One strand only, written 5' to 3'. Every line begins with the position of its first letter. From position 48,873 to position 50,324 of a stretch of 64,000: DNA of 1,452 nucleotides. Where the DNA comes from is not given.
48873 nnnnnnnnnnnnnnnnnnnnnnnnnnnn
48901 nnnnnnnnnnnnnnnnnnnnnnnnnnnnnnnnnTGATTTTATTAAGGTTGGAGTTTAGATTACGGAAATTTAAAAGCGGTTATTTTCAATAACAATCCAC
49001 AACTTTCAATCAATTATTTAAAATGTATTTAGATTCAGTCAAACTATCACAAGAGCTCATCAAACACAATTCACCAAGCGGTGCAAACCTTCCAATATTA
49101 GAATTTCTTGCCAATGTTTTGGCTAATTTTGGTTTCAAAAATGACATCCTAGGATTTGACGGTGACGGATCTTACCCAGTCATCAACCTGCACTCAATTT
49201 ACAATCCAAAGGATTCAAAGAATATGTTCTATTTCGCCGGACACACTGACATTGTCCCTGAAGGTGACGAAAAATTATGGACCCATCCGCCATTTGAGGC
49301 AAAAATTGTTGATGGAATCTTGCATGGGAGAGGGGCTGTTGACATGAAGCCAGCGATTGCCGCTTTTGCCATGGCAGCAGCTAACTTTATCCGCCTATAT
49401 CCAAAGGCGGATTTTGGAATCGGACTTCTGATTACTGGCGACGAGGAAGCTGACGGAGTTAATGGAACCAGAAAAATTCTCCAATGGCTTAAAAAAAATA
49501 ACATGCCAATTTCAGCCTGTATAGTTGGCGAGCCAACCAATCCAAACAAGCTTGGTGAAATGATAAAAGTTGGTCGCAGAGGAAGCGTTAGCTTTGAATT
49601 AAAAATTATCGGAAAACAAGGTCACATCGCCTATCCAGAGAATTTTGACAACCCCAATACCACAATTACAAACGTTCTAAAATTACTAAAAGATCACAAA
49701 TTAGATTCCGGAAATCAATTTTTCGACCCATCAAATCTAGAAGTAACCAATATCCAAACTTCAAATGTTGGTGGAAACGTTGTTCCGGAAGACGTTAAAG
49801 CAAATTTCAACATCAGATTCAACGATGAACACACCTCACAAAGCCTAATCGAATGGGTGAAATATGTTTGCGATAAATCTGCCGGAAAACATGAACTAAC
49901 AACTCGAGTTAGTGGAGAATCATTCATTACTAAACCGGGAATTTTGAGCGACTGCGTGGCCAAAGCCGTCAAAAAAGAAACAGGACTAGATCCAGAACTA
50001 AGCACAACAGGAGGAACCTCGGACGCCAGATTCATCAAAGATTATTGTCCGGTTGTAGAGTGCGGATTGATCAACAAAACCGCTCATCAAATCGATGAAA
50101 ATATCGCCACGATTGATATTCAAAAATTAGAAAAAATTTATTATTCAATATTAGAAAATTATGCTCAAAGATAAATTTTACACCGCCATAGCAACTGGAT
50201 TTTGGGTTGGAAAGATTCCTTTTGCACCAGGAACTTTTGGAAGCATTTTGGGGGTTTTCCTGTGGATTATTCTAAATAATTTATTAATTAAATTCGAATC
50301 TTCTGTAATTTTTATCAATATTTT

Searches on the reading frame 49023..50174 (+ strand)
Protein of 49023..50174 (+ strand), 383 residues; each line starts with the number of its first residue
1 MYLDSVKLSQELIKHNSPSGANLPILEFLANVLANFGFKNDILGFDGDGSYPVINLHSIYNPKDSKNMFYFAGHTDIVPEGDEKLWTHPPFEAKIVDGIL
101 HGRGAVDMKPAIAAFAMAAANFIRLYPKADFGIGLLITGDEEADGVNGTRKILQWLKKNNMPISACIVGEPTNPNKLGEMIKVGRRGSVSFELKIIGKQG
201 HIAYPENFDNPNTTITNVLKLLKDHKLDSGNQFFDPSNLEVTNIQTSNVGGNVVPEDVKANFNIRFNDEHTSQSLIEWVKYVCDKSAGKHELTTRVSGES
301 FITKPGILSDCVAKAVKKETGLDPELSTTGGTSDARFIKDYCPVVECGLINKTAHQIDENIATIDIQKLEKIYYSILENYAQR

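Call 54: search_protein_families(library=pfam, proteins=[window:49023-50174:+], max_evalue=0.00001)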
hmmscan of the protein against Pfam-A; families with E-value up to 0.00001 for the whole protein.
window:49023-50174:+ (383 aa): 2 families
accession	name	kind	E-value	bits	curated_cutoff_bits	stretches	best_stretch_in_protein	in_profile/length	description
PF01546.33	Peptidase_M20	-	5.5e-35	121.6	24.6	1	71-379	2-206/206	Peptidase family M20/M25/M40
PF07687.19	M20_dimer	-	5.5e-19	68.5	21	1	183-289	1-105/107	Peptidase dimerisation domain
